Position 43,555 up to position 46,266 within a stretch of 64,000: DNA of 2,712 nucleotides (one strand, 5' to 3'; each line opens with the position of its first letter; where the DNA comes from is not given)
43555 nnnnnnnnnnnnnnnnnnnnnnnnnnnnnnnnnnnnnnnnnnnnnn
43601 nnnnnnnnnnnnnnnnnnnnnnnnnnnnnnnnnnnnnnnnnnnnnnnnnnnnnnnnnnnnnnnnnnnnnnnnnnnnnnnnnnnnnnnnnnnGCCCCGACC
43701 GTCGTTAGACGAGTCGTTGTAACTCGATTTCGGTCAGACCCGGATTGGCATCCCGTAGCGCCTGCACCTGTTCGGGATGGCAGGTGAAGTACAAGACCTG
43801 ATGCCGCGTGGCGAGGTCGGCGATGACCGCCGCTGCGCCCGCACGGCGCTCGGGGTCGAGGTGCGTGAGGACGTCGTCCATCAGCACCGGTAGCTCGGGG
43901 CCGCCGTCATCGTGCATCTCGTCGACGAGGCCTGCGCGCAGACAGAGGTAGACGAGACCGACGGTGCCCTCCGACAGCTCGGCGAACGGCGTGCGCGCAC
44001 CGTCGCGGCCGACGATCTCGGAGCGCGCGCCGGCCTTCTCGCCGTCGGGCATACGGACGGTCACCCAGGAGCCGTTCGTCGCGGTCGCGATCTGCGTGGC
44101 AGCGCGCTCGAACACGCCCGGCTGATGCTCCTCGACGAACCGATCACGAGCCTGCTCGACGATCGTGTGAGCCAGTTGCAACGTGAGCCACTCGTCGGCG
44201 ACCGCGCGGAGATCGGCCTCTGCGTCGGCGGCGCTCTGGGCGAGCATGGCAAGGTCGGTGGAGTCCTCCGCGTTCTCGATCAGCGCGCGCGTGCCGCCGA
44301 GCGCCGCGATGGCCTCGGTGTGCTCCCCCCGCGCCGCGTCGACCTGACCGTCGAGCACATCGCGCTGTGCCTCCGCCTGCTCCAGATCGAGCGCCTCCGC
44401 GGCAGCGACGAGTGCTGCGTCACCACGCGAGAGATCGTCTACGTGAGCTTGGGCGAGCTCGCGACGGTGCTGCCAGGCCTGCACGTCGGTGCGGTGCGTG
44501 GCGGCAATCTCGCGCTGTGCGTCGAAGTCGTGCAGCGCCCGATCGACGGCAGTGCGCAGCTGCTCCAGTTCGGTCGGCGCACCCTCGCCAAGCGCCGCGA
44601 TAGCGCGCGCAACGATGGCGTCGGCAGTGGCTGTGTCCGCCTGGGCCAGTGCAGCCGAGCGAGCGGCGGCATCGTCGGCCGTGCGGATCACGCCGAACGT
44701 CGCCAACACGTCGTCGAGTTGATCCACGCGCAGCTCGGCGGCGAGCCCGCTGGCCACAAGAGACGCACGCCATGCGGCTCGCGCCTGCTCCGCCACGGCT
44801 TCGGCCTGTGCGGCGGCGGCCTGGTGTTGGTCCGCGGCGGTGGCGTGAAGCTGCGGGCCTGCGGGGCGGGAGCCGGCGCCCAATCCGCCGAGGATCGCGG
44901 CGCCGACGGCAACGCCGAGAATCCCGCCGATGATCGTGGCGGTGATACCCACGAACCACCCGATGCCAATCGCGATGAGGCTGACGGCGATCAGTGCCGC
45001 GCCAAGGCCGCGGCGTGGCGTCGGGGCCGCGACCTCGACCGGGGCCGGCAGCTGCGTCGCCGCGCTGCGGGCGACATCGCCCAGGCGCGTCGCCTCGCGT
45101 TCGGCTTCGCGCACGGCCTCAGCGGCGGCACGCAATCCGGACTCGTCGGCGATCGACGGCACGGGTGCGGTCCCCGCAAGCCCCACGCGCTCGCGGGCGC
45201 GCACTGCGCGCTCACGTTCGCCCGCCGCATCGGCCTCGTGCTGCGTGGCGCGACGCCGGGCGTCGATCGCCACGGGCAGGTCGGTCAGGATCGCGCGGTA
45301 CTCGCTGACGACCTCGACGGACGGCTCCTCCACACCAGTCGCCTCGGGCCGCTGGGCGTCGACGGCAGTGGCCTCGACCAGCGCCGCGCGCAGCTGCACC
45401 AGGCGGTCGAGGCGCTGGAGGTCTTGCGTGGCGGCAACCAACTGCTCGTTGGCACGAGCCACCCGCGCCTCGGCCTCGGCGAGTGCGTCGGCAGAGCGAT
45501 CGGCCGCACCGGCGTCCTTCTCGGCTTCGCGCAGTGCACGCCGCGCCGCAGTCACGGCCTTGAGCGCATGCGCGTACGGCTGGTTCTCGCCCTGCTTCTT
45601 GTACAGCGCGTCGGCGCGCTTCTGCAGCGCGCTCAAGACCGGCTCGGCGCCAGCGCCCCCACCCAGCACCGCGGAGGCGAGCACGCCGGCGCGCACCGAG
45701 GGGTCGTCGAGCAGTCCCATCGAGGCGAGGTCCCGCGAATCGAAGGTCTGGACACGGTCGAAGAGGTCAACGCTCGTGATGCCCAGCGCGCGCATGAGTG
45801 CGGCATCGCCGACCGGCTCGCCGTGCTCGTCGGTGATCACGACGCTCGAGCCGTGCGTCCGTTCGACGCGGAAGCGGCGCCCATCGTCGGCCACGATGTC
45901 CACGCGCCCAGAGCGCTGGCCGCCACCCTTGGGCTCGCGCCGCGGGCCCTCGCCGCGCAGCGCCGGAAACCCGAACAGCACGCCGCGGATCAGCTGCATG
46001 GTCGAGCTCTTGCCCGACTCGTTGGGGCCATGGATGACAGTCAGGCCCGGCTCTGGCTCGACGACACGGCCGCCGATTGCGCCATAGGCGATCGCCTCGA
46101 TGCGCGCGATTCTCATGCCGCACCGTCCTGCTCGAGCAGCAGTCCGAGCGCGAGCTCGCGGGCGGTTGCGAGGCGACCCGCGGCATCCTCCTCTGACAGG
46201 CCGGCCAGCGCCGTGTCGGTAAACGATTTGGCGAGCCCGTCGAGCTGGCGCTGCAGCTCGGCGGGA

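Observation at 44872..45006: Rad50/SbcC-like ATPase has a 45-residue hydrophobic, glycine-rich hairpin where the zinc hook should be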

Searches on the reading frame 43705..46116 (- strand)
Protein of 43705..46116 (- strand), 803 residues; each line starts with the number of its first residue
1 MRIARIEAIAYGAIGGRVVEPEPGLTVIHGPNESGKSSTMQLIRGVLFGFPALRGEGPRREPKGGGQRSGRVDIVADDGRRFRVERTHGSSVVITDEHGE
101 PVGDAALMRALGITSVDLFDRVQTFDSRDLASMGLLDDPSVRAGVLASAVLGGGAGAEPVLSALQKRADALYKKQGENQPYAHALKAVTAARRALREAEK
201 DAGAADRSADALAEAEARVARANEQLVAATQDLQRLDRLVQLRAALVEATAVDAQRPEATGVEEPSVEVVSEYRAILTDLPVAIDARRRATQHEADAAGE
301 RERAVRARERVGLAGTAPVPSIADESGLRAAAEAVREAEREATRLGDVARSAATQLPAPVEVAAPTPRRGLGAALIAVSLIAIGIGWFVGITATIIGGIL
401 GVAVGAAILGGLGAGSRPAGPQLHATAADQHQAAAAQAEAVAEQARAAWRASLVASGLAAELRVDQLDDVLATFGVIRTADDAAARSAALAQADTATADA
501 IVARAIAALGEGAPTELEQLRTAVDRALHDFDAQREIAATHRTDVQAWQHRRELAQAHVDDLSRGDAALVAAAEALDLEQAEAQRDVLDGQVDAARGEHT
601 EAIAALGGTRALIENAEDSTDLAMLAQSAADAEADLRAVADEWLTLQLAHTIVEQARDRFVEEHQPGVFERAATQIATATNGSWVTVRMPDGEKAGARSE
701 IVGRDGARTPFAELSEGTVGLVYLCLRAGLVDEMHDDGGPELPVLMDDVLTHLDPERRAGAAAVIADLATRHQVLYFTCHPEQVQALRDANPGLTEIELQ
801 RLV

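Call 3: search_protein_families(library=pfam, proteins=[window:43705-46116:-], max_evalue=0.01)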
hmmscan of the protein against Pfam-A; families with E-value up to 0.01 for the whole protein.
window:43705-46116:- (803 aa): 3 families
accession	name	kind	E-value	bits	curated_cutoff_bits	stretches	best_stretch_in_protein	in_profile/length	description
PF13514.12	AAA_27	-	8.9e-24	84.7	22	1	1-199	1-200/206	AAA domain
PF13476.12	AAA_23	-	2.5e-08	35.2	27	1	12-65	8-56/201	AAA domain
PF02463.25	SMC_N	-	4.7e-06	26.6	40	1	19-789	20-206/220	RecF/RecN/SMC N terminal domain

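Call 4: search_protein_families(library=ncbifam, proteins=[window:43705-46116:-], max_evalue=0.01)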
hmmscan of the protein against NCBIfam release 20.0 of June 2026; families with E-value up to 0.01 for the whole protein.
window:43705-46116:- (803 aa): 2 families
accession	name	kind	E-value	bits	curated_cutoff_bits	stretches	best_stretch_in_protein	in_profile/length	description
NF045487.1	ASRP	equivalog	4.3e-06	25.6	300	1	12-95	3-77/593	archaea-specific SMC-related protein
TIGR00611.2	recf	equivalog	0.0018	17.5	172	0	714-769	275-331/339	DNA replication/repair protein RecF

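Call 9: find_homologous_proteins(query=window:43705-46116:-, max_evalue=0.001)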
Query window:43705-46116:- (803 aa): 111 proteins with E <= 0.001 among 8000 candidates.
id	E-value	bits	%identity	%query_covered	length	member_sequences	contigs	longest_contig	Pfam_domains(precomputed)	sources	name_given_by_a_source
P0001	0.0e+0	1665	100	100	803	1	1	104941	PF13514.13,PF13476.13,PF02463.26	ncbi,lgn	ncbi:MAG: AAA family ATPase [Thermoleophilia bacterium]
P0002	0.0e+0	1533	92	100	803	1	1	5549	PF13514.13,PF13476.13,PF02463.26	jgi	jgi:uncharacterized protein YhaN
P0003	0.0e+0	1517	92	100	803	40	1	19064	PF13514.13,PF13476.13,PF02463.26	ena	-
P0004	0.0e+0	1512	91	100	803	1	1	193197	PF13514.13,PF13476.13,PF02463.26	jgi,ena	jgi:uncharacterized protein YhaN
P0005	0.0e+0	1439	87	100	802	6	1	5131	PF13514.13,PF13476.13,PF02463.26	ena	-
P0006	0.0e+0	1429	86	100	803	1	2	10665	PF13514.13,PF13476.13,PF02463.26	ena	-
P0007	0.0e+0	1413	85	100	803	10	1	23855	PF13514.13,PF13476.13,PF02463.26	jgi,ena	-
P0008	0.0e+0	1389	84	100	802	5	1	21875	PF13514.13,PF13476.13,PF02463.26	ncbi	-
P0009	0.0e+0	1344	81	100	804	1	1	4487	PF13514.13,PF13476.13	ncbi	ncbi:MAG: AAA family ATPase [Gaiellales bacterium]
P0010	0.0e+0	1232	75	100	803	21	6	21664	PF13514.13,PF13476.13,PF02463.26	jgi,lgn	jgi:uncharacterized protein YhaN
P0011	0.0e+0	1203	74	100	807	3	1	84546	PF13514.13,PF13476.13,PF02463.26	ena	-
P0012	0.0e+0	1141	71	100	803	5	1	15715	PF13514.13,PF13476.13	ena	-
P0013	0.0e+0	1137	71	100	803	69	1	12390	PF13514.13,PF13476.13,PF02463.26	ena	-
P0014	0.0e+0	1130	71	100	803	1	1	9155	PF13514.13,PF13476.13,PF02463.26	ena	-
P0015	0.0e+0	1127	71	100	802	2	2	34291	PF13514.13,PF13476.13,PF02463.26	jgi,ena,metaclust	metaclust:\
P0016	0.0e+0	1126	71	100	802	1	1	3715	PF13514.13,PF13476.13,PF02463.26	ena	-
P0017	0.0e+0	1125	71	100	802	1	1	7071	PF13514.13,PF13476.13,PF02463.26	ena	-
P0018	0.0e+0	1123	70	100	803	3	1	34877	PF13514.13,PF13476.13,PF02463.26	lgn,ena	-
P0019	0.0e+0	1123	71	100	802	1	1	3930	PF13514.13,PF13476.13,PF02463.26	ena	-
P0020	0.0e+0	1120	70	100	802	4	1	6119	PF13514.13,PF13476.13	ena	-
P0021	0.0e+0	1119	71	100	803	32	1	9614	PF13514.13,PF13476.13,PF02463.26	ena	-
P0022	0.0e+0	1110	70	100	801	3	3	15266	PF13514.13,PF13476.13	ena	-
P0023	1.6e-284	964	63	100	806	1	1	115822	PF13514.13,PF13476.13,PF02463.26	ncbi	-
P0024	1.1e-281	955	62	100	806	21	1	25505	PF13514.13,PF13476.13,PF02463.26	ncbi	-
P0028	1.0e-222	760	68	31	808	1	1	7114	PF13514.13,PF13476.13,PF02463.26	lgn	-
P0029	2.5e-222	759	70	29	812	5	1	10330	PF13514.13,PF13476.13,PF02463.26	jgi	-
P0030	3.1e-222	758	55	100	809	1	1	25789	PF13514.13,PF13476.13,PF02463.26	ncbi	-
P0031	5.7e-222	758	54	100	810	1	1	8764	PF13514.13,PF13476.13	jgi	jgi:uncharacterized protein YhaN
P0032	1.0e-217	743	51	62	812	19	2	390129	PF13514.13,PF13476.13,PF02463.26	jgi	-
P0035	5.3e-157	543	58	27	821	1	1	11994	PF13514.13,PF13476.13,PF02463.26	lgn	-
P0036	2.7e-153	530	43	100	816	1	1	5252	PF13514.13,PF13476.13,PF02463.26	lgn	-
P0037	9.2e-148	512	43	100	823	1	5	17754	PF13514.13,PF13476.13,PF02463.26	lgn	-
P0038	2.9e-147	511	43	100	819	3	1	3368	PF13514.13,PF13476.13,PF02463.26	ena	-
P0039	7.0e-44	169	35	32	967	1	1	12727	PF13514.13,PF13476.13,PF02463.26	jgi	jgi:uncharacterized protein YhaN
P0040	4.4e-40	156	34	26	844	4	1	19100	PF13514.13,PF13476.13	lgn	-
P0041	6.7e-39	152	32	38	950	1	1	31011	PF13514.13,PF13476.13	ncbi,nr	ncbi:MAG: hypothetical protein D6718_10085 [Acidobacteria bacterium]|nr:MAG: hypothetical protein D6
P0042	1.7e-38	151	34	22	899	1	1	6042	PF13514.13,PF13476.13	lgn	-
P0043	4.2e-38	150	37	23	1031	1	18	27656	PF13514.13,PF13476.13,PF02463.26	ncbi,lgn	-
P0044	1.3e-37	148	33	35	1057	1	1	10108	PF13514.13,PF13476.13,PF02463.26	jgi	jgi:uncharacterized protein YhaN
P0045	4.8e-37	146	29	100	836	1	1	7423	PF13514.13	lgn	-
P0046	3.5e-35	140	35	40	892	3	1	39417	PF13514.13,PF02463.26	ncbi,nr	ncbi:MAG: AAA family ATPase [Actinomycetia bacterium]|nr:AAA family ATPase [Actinomycetes bacterium]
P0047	4.5e-35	140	35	21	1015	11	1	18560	PF13514.13,PF13476.13,PF02463.26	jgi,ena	jgi:uncharacterized protein YhaN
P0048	3.4e-32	130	34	18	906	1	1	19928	PF13514.13,PF13476.13,PF02463.26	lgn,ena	-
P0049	4.0e-28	117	29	49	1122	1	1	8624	PF13514.13,PF13476.13,PF02463.26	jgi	jgi:uncharacterized protein YhaN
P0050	9.0e-28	116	36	17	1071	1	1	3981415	PF13514.13,PF13476.13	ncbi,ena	-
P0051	8.3e-25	106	32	28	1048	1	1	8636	PF13514.13,PF13476.13,PF02463.26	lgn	-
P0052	4.5e-23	100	32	29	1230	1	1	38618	PF13514.13,PF13476.13,PF02463.26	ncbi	-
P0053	7.7e-22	96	32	33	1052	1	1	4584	PF13514.13,PF13476.13,PF02463.26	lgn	-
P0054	1.4e-20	92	34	20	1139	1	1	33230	PF13514.13,PF13175.13,PF13476.13,PF02463.26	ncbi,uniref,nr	ncbi:AAA family ATPase [Paenibacillus sp. YN15]|uniref:AAA family ATPase n=1 Tax=Paenibacillus sp. Y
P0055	1.8e-20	91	33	19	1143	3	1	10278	PF13514.13,PF13476.13,PF02463.26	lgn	-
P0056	2.7e-20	91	36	26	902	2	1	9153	PF13514.13,PF13476.13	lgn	-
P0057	8.2e-20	89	36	22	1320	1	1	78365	PF13514.13,PF13476.13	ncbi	-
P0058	2.5e-19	88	32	18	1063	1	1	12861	PF13514.13,PF13476.13,PF02463.26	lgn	-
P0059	1.4e-18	85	31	19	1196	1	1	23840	PF13514.13,PF13476.13,PF02463.26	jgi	-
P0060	2.2e-18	85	29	30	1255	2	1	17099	PF13514.13,PF13476.13,PF02463.26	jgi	jgi:uncharacterized protein YhaN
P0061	2.5e-18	84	36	26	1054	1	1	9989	PF13514.13,PF13476.13,PF02463.26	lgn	-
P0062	3.0e-18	84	28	36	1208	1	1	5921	PF13514.13,PF13476.13,PF02463.26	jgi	jgi:uncharacterized protein YhaN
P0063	4.9e-18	83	30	25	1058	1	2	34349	PF13514.13,PF13476.13,PF02463.26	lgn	-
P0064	8.3e-18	83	30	27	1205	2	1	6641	PF13514.13,PF13476.13,PF02463.26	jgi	jgi:uncharacterized protein YhaN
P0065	2.7e-17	81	31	30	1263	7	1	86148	PF13514.13,PF13476.13,PF02463.26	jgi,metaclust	metaclust:\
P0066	4.2e-17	80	31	30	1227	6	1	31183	PF13514.13,PF13476.13,PF02463.26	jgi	jgi:uncharacterized protein YhaN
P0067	4.5e-17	80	31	25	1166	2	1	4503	PF13514.13,PF13476.13,PF02463.26,PF13304.13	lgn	-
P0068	7.8e-16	76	30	20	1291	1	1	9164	PF13514.13,PF13476.13,PF02463.26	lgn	-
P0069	4.1e-15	74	30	18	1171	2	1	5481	PF13514.13,PF13476.13,PF02463.26,PF13304.13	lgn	-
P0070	9.5e-15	73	33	19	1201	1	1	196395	PF13514.13,PF13476.13,PF02463.26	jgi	jgi:uncharacterized protein YhaN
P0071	1.1e-13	69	30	19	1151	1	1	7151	PF13514.13,PF13476.13,PF02463.26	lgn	-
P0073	1.7e-12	65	30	20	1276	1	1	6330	PF13514.13,PF13476.13,PF02463.26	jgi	-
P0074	3.3e-12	64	38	17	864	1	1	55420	PF13514.13,PF13476.13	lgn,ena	-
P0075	4.4e-12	64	34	17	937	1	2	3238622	PF13514.13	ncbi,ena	-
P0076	9.4e-12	63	27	27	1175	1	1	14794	PF13514.13,PF13476.13,PF02463.26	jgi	jgi:uncharacterized protein YhaN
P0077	9.5e-12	63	33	21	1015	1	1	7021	PF13514.13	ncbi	-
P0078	1.3e-11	62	26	19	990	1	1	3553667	PF13514.13,PF13476.13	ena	-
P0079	1.4e-11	62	33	19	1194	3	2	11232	PF13514.13,PF13476.13,PF13555.13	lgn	-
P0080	4.0e-11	61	47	6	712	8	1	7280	PF13514.13,PF13175.13,PF13476.13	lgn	-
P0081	9.3e-11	59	30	19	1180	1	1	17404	PF13514.13,PF13476.13,PF02463.26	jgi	-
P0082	6.8e-10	56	28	32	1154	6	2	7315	PF13514.13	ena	-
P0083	1.4e-9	55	33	29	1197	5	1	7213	PF13514.13,PF02463.26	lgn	-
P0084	1.9e-9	55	26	19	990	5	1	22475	PF13514.13,PF13476.13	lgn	-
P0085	2.4e-9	55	34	22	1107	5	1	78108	PF13514.13,PF02463.26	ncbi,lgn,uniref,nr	ncbi:AAA family ATPase [Jannaschia rubra]|uniref:AAA family ATPase n=2 Tax=Jannaschia rubra TaxID=28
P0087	3.6e-9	54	27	30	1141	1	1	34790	PF13514.13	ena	-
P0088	8.3e-9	53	26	21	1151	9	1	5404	PF13514.13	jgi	jgi:uncharacterized protein YhaN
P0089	1.2e-8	52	30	32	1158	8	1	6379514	PF13514.13,PF13476.13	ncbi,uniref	ncbi:AAA family ATPase [Methylobacterium sp. DCY52]|uniref:AAA family ATPase n=1 Tax=Methylobacteriu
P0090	1.4e-8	52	27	31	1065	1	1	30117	PF13514.13,PF13476.13,PF02463.26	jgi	jgi:uncharacterized protein YhaN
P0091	5.5e-8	50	26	31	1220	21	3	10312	PF13514.13,PF02463.26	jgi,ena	-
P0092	7.2e-8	50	29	19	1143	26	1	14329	PF13514.13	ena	-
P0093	8.5e-8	50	28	26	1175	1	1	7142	PF13514.13,PF02463.26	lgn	-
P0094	1.3e-7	49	30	22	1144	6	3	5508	PF13514.13,PF13476.13,PF02463.26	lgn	-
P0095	2.4e-7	48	29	37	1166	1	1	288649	PF13514.13,PF02463.26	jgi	jgi:uncharacterized protein YhaN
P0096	2.8e-7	48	39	12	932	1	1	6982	PF13514.13,PF13476.13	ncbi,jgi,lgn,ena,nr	ncbi:MAG: AAA family ATPase [Actinobacteria bacterium]|nr:AAA family ATPase [Actinomycetota bacteriu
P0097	6.2e-7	47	25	43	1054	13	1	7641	PF13514.13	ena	-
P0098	7.0e-7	46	30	29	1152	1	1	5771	PF13514.13,PF13476.13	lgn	-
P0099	8.8e-7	46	27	28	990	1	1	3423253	PF13514.13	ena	-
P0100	2.0e-6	45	29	19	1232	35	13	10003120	PF13514.13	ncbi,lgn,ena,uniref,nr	ncbi:uncharacterized protein YhaN [Bradyrhizobium japonicum]|uniref:ATP-binding protein n=1 Tax=Brad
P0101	5.5e-6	44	31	31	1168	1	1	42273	PF13514.13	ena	-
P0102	5.6e-6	44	32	22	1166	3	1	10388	PF13514.13,PF13476.13,PF02463.26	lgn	-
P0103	8.5e-6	43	29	27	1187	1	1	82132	PF13514.13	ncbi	-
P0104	9.6e-6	43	33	17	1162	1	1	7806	PF13514.13,PF13476.13,PF02463.26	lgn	-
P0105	1.5e-5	42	33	25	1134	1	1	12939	PF13514.13,PF13476.13,PF02463.26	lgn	-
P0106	1.8e-5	42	30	19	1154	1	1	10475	PF13514.13,PF13476.13,PF02463.26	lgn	-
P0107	2.3e-5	41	32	18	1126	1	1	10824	PF13514.13,PF13476.13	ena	-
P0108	2.7e-5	41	34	19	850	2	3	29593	PF13514.13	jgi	jgi:uncharacterized protein YhaN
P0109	2.8e-4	38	54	3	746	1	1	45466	PF13514.13,PF13175.13,PF13476.13,PF13555.13,PF02463.26,PF13304.13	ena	-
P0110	4.2e-4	37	29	23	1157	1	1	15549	PF13514.13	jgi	jgi:uncharacterized protein YhaN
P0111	4.9e-4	37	28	19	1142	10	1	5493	PF13514.13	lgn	-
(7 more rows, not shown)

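Call 10: search_solved_structures(query=window:43705-46116:-, max_evalue=1)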
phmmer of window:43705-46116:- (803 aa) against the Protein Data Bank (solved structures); distinct sequences matched with E-value up to 1: 12.
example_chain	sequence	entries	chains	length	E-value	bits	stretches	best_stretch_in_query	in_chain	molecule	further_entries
3qf7_A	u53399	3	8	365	0.0016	20.4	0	18-49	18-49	Rad50 | Probable DNA double-strand break repair Rad50 ATPase,Probable DNA double-strand break repa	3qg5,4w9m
3tho_A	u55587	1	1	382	0.054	15.4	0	18-49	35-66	Probable DNA double-strand break repair Rad50 ATPase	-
5h68_A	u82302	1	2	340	0.15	13.9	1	3-53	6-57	Chromosome partition protein Smc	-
1us8_A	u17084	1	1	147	0.23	13.3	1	2-87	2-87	DNA DOUBLE-STRAND BREAK REPAIR RAD50 ATPASE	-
1f2t_A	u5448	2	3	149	0.24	13.3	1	2-87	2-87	RAD50 ABC-ATPASE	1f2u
4nck_A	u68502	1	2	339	0.26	13.1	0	2-87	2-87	DNA double-strand break repair Rad50 ATPase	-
3qkt_A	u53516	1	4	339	0.34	12.7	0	2-87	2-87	DNA double-strand break repair rad50 ATPase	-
1ii8_A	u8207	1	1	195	0.43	12.4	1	2-87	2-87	Rad50 ABC-ATPase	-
4nci_A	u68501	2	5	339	0.45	12.3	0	2-87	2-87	DNA double-strand break repair Rad50 ATPase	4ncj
3qku_A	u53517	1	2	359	0.46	12.3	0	2-87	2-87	DNA double-strand break repair rad50 ATPase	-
3qkr_A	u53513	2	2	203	0.47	12.3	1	2-87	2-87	DNA double-strand break repair rad50 ATPase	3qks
4nch_A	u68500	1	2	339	0.64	11.8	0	2-87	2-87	DNA double-strand break repair Rad50 ATPase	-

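Call 24: find_related_loci(query=A2, collection=genome_contigs, flank=6000)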
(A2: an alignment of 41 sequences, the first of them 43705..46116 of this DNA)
Query A2 (803 aa) in genome_contigs; peptide patterns used: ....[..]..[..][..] (x = any residue, [..] = any of these).
600 stretches matched a pattern (row limit reached: there are more); 474 encode a relative of the query (tblastn E <= 1e-3); the best 80 are kept; 80 distinct loci.
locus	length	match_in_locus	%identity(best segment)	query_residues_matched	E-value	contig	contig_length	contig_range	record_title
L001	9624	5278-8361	36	24-802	6e-29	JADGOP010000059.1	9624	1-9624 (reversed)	MAG: Actinomycetota bacterium isolate Chersky.40_32 contig-100_2163, whole genome shotgun sequence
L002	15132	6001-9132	34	10-800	9e-28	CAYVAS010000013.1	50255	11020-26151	MAG TPA_asm: uncultured Iamiaceae bacterium isolate SRP187154_co1_291 genome assembly, contig: NODE_515_length_50255_cov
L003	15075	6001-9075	36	24-800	2e-25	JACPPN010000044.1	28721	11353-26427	MAG: Acidobacteria bacterium isolate NC_groundwater_628_Ag_B-0.1um_65_34 B_1_S1_Biohub_coassembly_k141_451182, whole gen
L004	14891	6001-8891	40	2-791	1e-24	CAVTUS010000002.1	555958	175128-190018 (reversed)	MAG: uncultured Chloroflexia bacterium isolate MFD04944.bin.2.48 genome assembly, contig: contig_3072, whole genome shot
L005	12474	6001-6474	38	640-801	1e-23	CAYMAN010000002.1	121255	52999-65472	MAG TPA_asm: uncultured Eubacteriales bacterium isolate SRP302447_co4_271 genome assembly, contig: NODE_516_length_12125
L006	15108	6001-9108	35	1-799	1e-23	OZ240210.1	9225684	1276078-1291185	MAG: Candidatus Marinacidobacterales bacterium isolate 0d31ad60-220b-4e30-b965-f5e03541a285 genome assembly, chromosome:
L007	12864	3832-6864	39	25-790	2e-23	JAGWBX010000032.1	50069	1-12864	MAG: Candidatus Latescibacterota bacterium isolate 277c_44 scaffold_1236, whole genome shotgun sequence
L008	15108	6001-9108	35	1-799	8e-23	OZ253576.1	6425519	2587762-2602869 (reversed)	MAG: Vicinamibacterales bacterium isolate 6a0cd737-ee79-44fe-98ec-e457d3034484 genome assembly, chromosome: 1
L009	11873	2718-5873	36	1-793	2e-22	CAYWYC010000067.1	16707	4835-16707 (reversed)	MAG TPA_asm: uncultured Candidatus Sumerlaeota bacterium isolate SRP252850_co1_211 genome assembly, contig: NODE_6336_le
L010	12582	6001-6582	35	1-196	3e-22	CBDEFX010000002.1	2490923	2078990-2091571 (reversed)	MAG: Dehalococcoidia bacterium isolate bd3fcf20-00e0-4c08-a004-f645cab7dc39 genome assembly, contig: contig_2, whole gen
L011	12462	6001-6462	38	642-799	3e-22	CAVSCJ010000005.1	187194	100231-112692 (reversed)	MAG: uncultured Coriobacteriia bacterium isolate MFD05942.bin.1.336 genome assembly, contig: contig_26732, whole genome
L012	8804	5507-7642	33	1-798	6e-22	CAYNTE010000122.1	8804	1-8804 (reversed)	MAG TPA_asm: uncultured Thermomicrobiales bacterium isolate SRP263527_co2_41 genome assembly, contig: NODE_7447_length_8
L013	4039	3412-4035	27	1-207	8e-22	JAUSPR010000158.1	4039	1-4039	MAG: Thermoplasmata archaeon isolate E21_metabat.bin.9 E21_k141_167952, whole genome shotgun sequence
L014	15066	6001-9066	38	1-781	2e-21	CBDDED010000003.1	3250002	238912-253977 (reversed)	MAG: Dehalococcoidia bacterium isolate 16f7b922-908d-404a-805e-abae4c84c213 genome assembly, contig: contig_3, whole gen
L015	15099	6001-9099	29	1-790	4e-21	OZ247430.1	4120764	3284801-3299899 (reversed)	MAG: Dehalococcoidia bacterium isolate 339727ca-cd9b-4604-b777-057588a3f35a genome assembly, chromosome: 1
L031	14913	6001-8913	25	1-781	8e-19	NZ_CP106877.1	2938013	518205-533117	Fervidibacillus halotolerans strain MEBiC13594 chromosome, complete genome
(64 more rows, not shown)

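Call 27: search_protein_families(library=padloc, proteins=[window:43705-46116:-], max_evalue=0.01)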
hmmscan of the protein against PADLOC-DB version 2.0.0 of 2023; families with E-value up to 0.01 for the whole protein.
window:43705-46116:- (803 aa): 6 families
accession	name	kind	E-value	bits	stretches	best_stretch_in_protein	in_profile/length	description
PDLC04135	mad3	-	5.8e-10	37.2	1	3-105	2-116/374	mads_3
PDLC03863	LmuB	-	1.6e-06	25.1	1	18-91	19-87/610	-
PDLC04140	mad8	-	0.00033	18.3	1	21-210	25-151/314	mads_8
PDLC03859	LmuB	-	0.00033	18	1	17-49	17-49/611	-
PDLC03860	LmuB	-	0.00093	15.8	1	14-44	17-47/565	-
PDLC02981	AriAB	-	0.0011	15.8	1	1-45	1-45/694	-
